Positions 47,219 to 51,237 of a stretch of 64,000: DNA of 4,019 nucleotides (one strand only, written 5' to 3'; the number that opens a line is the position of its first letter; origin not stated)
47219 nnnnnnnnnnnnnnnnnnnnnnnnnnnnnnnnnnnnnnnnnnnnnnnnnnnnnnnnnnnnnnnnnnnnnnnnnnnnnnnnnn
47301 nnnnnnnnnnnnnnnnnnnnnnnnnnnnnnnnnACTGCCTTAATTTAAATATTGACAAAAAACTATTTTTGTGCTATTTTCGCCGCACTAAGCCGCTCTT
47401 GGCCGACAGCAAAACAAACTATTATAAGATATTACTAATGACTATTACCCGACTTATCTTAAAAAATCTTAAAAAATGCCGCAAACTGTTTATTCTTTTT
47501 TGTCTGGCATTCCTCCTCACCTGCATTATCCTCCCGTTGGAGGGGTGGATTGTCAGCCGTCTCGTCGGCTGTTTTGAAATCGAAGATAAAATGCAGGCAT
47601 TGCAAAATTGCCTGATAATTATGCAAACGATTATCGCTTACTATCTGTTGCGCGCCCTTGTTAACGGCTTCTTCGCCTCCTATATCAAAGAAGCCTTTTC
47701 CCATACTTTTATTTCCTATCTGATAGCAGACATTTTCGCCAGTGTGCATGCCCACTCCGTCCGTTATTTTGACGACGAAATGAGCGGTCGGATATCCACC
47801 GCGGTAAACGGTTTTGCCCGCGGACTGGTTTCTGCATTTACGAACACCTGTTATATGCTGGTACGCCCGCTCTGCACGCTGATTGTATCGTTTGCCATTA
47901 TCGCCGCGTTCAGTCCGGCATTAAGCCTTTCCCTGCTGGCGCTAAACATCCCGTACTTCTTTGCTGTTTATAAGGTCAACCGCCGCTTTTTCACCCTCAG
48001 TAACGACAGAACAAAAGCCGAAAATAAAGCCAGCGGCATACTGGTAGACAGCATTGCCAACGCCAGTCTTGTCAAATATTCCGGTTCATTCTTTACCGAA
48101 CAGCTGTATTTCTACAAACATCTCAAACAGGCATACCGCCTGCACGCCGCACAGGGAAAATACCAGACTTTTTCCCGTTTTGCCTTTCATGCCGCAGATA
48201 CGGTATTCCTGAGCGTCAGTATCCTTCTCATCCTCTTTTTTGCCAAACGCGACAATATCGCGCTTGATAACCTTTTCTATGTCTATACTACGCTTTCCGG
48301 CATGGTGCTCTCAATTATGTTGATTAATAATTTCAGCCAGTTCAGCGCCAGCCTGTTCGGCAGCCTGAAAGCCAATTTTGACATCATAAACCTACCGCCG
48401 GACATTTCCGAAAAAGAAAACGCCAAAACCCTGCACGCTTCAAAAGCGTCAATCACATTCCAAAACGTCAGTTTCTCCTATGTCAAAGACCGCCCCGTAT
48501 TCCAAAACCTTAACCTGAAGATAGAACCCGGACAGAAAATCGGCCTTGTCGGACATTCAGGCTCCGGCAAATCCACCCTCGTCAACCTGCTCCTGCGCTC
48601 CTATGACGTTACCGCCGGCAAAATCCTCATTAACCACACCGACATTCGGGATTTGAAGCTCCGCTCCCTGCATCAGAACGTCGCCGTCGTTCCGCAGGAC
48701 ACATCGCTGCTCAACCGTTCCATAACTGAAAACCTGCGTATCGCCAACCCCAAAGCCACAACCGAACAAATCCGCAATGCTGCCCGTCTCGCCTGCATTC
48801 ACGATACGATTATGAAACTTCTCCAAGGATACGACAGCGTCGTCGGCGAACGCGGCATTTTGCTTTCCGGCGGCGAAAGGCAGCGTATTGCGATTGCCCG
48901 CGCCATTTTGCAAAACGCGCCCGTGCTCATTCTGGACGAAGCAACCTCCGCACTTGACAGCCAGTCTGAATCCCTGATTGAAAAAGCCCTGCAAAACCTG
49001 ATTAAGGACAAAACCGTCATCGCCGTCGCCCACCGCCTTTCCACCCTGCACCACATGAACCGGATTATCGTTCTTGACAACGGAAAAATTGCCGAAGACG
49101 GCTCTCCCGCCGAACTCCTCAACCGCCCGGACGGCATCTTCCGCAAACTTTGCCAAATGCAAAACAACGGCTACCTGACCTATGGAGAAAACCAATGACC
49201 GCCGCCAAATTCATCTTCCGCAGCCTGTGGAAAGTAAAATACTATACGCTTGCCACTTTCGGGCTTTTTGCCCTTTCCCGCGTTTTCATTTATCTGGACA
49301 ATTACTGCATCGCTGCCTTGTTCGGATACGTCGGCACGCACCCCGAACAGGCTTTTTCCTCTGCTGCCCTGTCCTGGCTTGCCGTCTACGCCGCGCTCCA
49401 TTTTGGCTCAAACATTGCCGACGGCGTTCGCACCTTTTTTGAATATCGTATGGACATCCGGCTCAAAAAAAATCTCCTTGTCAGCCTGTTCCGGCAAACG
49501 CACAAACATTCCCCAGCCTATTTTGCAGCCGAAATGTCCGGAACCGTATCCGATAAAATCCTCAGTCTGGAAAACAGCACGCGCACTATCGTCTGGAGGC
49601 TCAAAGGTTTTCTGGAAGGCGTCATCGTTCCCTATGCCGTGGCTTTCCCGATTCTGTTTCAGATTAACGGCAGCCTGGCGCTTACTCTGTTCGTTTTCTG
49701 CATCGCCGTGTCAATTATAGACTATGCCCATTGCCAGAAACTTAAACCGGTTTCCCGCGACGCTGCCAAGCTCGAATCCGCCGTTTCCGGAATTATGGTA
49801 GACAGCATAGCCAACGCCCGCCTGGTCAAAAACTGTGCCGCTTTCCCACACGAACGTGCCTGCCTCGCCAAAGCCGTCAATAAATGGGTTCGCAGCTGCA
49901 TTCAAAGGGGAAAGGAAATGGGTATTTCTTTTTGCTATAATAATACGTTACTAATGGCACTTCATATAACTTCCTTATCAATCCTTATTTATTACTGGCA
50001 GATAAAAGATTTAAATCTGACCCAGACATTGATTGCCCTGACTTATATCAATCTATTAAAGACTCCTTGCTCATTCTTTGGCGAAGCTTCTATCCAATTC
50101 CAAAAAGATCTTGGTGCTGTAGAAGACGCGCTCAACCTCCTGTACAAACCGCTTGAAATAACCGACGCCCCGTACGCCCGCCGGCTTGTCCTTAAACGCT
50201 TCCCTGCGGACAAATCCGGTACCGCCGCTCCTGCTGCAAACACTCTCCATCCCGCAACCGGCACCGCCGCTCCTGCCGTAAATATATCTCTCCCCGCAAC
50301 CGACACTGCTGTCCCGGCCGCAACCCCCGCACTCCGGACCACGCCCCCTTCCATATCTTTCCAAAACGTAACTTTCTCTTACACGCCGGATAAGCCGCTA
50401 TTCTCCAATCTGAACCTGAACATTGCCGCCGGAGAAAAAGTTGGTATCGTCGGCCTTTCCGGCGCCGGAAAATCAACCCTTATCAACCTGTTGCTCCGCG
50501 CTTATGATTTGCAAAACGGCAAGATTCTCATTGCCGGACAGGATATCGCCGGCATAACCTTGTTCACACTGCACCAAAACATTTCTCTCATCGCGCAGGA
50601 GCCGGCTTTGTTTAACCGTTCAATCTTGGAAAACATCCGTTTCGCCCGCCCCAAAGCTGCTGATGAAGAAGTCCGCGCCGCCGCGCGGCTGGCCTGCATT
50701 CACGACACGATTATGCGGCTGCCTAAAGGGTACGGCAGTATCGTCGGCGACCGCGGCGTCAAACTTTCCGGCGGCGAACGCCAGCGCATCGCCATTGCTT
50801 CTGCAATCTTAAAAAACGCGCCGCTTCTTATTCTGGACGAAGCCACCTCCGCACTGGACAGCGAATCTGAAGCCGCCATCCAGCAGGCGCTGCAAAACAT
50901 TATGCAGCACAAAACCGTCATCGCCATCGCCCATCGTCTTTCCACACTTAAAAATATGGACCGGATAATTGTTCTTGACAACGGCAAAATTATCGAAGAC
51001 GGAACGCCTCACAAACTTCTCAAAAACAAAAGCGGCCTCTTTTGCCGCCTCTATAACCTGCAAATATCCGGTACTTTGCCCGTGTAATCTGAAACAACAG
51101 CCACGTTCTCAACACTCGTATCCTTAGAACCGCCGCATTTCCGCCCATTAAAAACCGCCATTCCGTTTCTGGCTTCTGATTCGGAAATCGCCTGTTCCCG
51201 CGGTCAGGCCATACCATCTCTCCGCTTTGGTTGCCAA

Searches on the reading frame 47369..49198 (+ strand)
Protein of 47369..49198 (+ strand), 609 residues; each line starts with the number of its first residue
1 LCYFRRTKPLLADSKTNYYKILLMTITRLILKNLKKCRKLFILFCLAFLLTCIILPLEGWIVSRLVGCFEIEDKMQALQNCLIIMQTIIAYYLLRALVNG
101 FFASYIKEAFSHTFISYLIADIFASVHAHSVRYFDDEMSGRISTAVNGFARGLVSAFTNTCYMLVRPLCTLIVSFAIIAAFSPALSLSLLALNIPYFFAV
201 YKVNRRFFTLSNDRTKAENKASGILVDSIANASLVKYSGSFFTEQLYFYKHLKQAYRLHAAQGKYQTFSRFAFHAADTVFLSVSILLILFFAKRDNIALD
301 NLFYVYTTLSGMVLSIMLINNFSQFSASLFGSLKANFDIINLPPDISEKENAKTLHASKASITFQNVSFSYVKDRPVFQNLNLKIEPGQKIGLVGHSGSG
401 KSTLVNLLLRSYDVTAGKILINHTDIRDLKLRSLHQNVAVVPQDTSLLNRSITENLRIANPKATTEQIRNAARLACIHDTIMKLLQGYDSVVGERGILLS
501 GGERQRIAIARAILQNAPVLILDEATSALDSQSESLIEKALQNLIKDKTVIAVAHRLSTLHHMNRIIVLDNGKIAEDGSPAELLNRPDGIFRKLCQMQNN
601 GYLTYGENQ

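Call 24: search_protein_families(library=ncbifam, proteins=[window:47369-49198:+], max_evalue=0.01)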
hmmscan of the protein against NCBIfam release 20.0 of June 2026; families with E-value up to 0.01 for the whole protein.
window:47369-49198:+ (609 aa): 193 families (the best 25 are shown)
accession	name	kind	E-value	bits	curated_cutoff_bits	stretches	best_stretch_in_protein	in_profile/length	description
TIGR02203.1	MsbA_lipidA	equivalog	1.4e-97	327.5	602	1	34-600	9-571/572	lipid A export permease/ATP-binding protein MsbA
NF045513.1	HepA_fam_ABC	equivalog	7e-95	318.7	725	1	81-599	94-610/610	heterocyst formation ABC transporter subunit HepA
NF010178.0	PRK13657.1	equivalog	7.4e-94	315.3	733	1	24-598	4-570/588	glucan ABC transporter ATP-binding protein/ permease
TIGR02204.1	MsbA_rel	hypoth_equivalog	1.2e-93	314.7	780.4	1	28-598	7-575/576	ABC transporter, permease/ATP-binding protein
NF052233.1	CphA_assoc_ABC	equivalog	3.7e-88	296.7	880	1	83-599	231-744/766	cyanophycin metabolism-associated ABC transporter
NF008381.0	PRK11176.1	equivalog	9.9e-88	294.9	867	1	79-599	61-580/582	lipid A ABC transporter ATP-binding protein/permease MsbA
TIGR01846.1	type_I_sec_HlyB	subfamily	4.8e-87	292.9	725.55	1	103-599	199-693/694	type I secretion system permease/ATPase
TIGR00958.1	3a01208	subfamily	1.4e-86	291.3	874.6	1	22-594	148-710/711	antigen peptide transporter 2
TIGR03375.1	type_I_sec_LssB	subfamily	3.8e-77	260.1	693.1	1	138-585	243-690/696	type I secretion system permease/ATPase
TIGR01192.1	chvA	subfamily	3.5e-75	253.7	585.4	1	170-597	143-569/585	glucan export ABC transporter ATP-binding protein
TIGR03796.1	NHLM_micro_ABC1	equivalog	6.8e-75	252.6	853.3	1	27-595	142-709/710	NHLP family bacteriocin export ABC transporter peptidase/permease/ATPase subunit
NF008364.0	PRK11160.1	equivalog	1.7e-69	235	630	1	167-594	140-571/575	heme ABC transporter ATP-binding protein/permease CydC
TIGR01193.1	bacteriocin_ABC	subfamily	3.9e-69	233.9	523.85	1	34-596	151-707/708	peptide cleavage/export ABC transporter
TIGR02857.1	CydD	equivalog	4.7e-69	233.7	435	1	345-569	305-529/529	thiol reductant ABC exporter subunit CydD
NF008055.0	PRK10789.1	equivalog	3.2e-67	227.3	845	1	350-598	323-571/590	SmdA family multidrug ABC transporter permease/ATP-binding protein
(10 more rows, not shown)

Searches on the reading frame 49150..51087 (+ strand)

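Call 24: search_protein_families(library=ncbifam, proteins=[window:49150-51087:+], max_evalue=0.01)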
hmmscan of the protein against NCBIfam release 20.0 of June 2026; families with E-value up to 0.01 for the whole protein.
window:49150-51087:+ (645 aa): 193 families (the best 25 are shown)
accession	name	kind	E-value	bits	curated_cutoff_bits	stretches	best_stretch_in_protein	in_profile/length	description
TIGR02203.1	MsbA_lipidA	equivalog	1.1e-93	314.7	602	2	401-639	331-570/572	lipid A export permease/ATP-binding protein MsbA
TIGR02204.1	MsbA_rel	hypoth_equivalog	2.3e-93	313.8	780.4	1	360-639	295-576/576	ABC transporter, permease/ATP-binding protein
NF010178.0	PRK13657.1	equivalog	2.5e-91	306.9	733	2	399-636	332-568/588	glucan ABC transporter ATP-binding protein/ permease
NF052233.1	CphA_assoc_ABC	equivalog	6.7e-88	295.9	880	1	394-639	501-744/766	cyanophycin metabolism-associated ABC transporter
TIGR01846.1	type_I_sec_HlyB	subfamily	1.8e-85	287.7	725.55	1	394-638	448-692/694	type I secretion system permease/ATPase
NF045513.1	HepA_fam_ABC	equivalog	1.4e-84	284.6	725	2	401-638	373-609/610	heterocyst formation ABC transporter subunit HepA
NF008381.0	PRK11176.1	equivalog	9.4e-76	255.4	867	1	400-640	340-581/582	lipid A ABC transporter ATP-binding protein/permease MsbA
TIGR01192.1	chvA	subfamily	1.4e-75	255.1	585.4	1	384-635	317-567/585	glucan export ABC transporter ATP-binding protein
TIGR00958.1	3a01208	subfamily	1.2e-73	248.5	874.6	1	401-632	478-708/711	antigen peptide transporter 2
TIGR03375.1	type_I_sec_LssB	subfamily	1.9e-73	247.9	693.1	1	401-627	465-692/696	type I secretion system permease/ATPase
TIGR02857.1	CydD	equivalog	9.5e-69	232.7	435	1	379-609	298-529/529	thiol reductant ABC exporter subunit CydD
NF008364.0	PRK11160.1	equivalog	2.4e-64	217.9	630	1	395-629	332-567/575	heme ABC transporter ATP-binding protein/permease CydC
TIGR03796.1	NHLM_micro_ABC1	equivalog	2.9e-63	214.2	853.3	1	401-634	477-708/710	NHLP family bacteriocin export ABC transporter peptidase/permease/ATPase subunit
NF008055.0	PRK10789.1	equivalog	7.5e-63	212.9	845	1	404-638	337-571/590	SmdA family multidrug ABC transporter permease/ATP-binding protein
TIGR03797.1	NHLM_micro_ABC2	equivalog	5.3e-62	210.3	709.4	1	401-638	451-685/686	NHLP bacteriocin export ABC transporter permease/ATPase subunit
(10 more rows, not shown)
